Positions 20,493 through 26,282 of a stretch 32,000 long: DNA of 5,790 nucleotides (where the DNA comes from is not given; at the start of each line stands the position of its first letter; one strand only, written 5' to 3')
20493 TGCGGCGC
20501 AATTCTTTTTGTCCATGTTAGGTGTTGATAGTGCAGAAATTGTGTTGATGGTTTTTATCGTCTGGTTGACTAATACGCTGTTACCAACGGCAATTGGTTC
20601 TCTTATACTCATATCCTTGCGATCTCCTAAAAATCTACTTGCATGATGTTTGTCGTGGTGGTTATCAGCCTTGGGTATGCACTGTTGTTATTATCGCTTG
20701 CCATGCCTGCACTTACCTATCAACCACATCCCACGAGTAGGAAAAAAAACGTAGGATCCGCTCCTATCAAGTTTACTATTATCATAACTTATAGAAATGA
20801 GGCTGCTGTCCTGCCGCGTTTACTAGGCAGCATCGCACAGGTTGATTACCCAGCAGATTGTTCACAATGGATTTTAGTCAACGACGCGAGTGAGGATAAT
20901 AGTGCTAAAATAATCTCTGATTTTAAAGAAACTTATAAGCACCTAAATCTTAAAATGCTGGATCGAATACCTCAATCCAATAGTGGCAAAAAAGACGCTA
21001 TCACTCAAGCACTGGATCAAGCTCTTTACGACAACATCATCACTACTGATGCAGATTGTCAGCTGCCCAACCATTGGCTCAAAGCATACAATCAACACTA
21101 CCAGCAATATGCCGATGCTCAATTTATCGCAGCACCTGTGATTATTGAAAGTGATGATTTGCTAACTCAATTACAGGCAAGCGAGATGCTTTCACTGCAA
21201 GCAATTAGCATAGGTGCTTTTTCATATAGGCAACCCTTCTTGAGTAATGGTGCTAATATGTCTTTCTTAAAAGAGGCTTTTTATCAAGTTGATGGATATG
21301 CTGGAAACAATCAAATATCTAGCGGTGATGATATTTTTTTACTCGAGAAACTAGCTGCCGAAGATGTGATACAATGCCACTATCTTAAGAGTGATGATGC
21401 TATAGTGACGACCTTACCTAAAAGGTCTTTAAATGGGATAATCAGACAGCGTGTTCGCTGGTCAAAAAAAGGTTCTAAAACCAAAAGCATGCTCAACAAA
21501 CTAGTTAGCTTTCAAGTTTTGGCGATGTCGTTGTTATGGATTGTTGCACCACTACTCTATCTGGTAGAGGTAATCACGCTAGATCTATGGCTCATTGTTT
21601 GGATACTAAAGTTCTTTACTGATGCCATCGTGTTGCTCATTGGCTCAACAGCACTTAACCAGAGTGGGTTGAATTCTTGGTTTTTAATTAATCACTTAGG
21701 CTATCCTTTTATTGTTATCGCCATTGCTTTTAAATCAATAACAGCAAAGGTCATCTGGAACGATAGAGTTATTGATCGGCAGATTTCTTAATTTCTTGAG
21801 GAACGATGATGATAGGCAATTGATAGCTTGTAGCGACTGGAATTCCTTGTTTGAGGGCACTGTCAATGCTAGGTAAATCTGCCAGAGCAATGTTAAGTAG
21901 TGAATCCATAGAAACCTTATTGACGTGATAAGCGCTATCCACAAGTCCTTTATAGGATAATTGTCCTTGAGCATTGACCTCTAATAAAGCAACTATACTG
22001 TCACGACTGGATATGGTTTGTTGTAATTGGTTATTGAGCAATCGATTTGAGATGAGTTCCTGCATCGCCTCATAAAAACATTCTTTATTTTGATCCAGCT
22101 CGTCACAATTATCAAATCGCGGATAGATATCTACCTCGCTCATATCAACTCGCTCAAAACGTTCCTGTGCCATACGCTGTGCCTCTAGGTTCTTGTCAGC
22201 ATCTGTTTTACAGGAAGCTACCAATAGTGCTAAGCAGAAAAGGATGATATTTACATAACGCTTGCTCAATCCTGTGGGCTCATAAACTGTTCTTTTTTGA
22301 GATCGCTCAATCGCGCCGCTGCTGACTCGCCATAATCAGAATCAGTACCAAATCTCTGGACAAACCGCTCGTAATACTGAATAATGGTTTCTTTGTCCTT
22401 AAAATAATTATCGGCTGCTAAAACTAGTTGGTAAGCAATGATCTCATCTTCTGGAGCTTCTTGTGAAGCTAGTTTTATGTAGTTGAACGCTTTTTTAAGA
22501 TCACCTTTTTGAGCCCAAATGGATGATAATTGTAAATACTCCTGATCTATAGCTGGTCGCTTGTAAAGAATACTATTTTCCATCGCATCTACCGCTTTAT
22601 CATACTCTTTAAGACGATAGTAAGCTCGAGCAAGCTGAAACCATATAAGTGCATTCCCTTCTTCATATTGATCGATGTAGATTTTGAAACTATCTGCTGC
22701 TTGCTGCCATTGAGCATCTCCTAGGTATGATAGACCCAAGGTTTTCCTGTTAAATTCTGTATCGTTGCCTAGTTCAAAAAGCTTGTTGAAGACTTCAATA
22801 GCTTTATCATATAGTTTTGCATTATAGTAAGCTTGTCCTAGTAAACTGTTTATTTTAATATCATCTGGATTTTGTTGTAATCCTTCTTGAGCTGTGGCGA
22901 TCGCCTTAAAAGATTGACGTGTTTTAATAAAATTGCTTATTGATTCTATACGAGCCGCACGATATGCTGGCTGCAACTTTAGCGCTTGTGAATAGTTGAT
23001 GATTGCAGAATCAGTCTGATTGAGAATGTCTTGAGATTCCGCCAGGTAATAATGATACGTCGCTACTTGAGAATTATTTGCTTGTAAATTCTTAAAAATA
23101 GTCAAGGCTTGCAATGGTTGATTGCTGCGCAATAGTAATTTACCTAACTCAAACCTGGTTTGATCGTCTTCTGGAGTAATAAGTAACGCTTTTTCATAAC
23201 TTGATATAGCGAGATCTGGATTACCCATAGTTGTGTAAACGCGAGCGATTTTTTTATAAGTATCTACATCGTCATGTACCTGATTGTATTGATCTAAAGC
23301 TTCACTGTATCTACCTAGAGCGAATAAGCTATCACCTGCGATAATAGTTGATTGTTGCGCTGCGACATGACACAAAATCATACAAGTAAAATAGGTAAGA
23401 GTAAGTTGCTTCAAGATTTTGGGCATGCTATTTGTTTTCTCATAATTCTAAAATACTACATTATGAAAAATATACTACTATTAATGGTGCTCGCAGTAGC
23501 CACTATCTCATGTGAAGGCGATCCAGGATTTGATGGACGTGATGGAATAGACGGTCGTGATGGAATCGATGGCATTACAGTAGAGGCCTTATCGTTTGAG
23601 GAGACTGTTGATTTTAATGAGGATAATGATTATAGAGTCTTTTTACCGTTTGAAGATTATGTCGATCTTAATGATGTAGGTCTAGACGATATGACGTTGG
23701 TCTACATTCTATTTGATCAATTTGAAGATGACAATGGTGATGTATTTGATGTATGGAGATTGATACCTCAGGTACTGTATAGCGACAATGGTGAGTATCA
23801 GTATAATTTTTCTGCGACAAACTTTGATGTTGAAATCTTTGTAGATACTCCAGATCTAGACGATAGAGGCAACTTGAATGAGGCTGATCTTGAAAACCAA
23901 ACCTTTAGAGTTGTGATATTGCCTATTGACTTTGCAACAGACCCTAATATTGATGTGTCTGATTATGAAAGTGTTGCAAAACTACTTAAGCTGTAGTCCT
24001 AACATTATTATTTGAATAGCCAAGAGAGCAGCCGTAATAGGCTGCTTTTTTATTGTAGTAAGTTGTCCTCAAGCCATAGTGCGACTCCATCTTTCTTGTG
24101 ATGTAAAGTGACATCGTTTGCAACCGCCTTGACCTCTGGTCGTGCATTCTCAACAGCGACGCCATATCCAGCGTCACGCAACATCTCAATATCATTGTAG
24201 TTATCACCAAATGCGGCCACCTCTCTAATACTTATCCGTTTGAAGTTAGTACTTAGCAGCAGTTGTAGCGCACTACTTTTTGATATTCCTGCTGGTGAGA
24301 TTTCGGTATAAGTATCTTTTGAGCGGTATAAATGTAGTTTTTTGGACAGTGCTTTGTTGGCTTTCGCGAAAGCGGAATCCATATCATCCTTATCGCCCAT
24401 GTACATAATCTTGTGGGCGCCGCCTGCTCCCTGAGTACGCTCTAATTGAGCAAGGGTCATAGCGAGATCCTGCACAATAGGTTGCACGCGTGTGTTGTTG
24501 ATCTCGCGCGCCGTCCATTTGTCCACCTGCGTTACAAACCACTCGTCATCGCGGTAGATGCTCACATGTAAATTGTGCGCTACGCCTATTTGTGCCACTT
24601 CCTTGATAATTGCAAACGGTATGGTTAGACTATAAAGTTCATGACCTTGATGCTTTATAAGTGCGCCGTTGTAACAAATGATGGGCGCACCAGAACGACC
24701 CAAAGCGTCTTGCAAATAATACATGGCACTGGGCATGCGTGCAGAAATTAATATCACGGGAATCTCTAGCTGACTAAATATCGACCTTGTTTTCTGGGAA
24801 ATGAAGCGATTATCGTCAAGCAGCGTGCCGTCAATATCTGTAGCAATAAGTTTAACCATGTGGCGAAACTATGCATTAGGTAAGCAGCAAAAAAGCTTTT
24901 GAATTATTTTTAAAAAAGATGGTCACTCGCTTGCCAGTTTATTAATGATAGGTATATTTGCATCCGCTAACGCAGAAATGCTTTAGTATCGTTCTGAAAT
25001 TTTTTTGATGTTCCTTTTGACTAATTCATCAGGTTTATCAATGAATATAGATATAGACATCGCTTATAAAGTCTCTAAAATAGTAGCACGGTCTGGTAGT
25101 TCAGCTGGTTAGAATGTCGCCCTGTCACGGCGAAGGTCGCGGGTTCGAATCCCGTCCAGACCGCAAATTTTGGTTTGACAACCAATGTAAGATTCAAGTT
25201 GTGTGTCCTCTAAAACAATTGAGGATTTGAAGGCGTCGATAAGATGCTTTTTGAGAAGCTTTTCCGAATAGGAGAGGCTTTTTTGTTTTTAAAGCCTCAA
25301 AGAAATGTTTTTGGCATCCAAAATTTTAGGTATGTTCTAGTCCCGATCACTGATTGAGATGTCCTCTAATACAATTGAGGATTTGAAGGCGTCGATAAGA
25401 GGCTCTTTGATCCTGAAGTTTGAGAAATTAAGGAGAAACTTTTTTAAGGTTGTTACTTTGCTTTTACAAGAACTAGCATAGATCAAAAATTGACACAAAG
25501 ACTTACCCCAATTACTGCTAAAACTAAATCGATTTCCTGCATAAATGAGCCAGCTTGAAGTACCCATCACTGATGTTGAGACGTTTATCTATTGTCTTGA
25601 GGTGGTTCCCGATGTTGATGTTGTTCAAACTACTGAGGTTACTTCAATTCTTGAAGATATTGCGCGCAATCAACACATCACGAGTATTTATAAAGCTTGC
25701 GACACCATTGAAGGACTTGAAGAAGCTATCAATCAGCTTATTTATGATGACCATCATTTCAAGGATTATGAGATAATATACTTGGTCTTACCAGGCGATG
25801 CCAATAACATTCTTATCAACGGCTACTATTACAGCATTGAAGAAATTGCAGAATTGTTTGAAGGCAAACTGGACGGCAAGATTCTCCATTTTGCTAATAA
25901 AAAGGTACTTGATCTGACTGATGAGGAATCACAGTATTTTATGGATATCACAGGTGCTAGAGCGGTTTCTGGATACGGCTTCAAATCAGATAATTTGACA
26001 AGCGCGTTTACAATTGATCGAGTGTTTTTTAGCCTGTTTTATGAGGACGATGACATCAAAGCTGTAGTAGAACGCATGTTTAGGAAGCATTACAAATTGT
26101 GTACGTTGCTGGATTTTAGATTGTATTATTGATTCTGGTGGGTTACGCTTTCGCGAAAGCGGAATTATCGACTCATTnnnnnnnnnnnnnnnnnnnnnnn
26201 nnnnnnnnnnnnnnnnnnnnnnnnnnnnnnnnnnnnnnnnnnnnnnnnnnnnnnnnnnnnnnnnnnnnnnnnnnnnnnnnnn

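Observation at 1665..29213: Highly over-represented 16-26 bp palindrome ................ dispersed through the window (11 copies)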

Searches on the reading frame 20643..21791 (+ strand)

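Call 40: search_protein_families(library=pfam, proteins=[window:20643-21791:+], max_evalue=0.00001)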
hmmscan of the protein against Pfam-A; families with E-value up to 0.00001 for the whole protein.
window:20643-21791:+ (382 aa): 3 families
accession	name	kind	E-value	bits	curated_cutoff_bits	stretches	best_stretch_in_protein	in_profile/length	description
PF00535.33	Glycos_transf_2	-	5e-15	56.3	23.3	1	45-178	1-128/168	Glycosyl transferase family 2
PF13641.12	Glyco_tranf_2_3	-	1.6e-12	48.4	27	1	44-274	3-228/230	Glycosyltransferase like family 2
PF13632.12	Glyco_trans_2_3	-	5.7e-09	36.5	27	1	132-321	2-191/198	Glycosyl transferase family group 2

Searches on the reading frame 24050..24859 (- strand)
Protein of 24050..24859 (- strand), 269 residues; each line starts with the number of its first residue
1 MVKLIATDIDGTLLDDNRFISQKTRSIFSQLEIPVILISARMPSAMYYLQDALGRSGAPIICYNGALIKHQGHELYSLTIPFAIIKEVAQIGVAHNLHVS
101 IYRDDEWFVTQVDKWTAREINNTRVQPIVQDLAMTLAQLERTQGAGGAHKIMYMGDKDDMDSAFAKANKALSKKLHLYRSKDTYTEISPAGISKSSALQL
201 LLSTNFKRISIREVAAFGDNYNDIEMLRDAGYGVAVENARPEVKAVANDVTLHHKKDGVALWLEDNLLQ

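Call 40: search_protein_families(library=pfam, proteins=[window:24050-24859:-], max_evalue=0.00001)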
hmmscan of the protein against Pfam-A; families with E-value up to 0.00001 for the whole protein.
window:24050-24859:- (269 aa): 3 families
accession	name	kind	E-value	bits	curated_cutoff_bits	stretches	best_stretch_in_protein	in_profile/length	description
PF08282.18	Hydrolase_3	-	1.6e-56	192.3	20.9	1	5-263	1-255/255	haloacid dehalogenase-like hydrolase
PF05116.19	S6PP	-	1e-11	45.4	20.3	1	99-247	76-218/247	Sucrose-6F-phosphate phosphohydrolase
PF00702.32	Hydrolase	-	1.5e-07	32.4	26.4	1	2-231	1-191/191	haloacid dehalogenase-like hydrolase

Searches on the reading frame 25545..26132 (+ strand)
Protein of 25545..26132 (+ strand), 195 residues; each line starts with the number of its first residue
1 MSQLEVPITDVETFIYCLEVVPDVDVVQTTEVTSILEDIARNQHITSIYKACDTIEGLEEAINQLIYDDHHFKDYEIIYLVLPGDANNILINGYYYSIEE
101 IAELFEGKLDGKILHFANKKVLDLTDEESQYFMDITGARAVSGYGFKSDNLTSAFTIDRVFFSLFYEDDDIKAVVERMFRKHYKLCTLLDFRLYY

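Call 40: search_protein_families(library=pfam, proteins=[window:25545-26132:+], max_evalue=0.00001)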
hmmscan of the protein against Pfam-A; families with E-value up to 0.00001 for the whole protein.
window:25545-26132:+ (195 aa): 1 family
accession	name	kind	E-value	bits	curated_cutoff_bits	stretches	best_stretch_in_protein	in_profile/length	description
PF20347.3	DUF6642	-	4.4e-84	281.1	27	1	13-195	2-182/182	Family of unknown function (DUF6642)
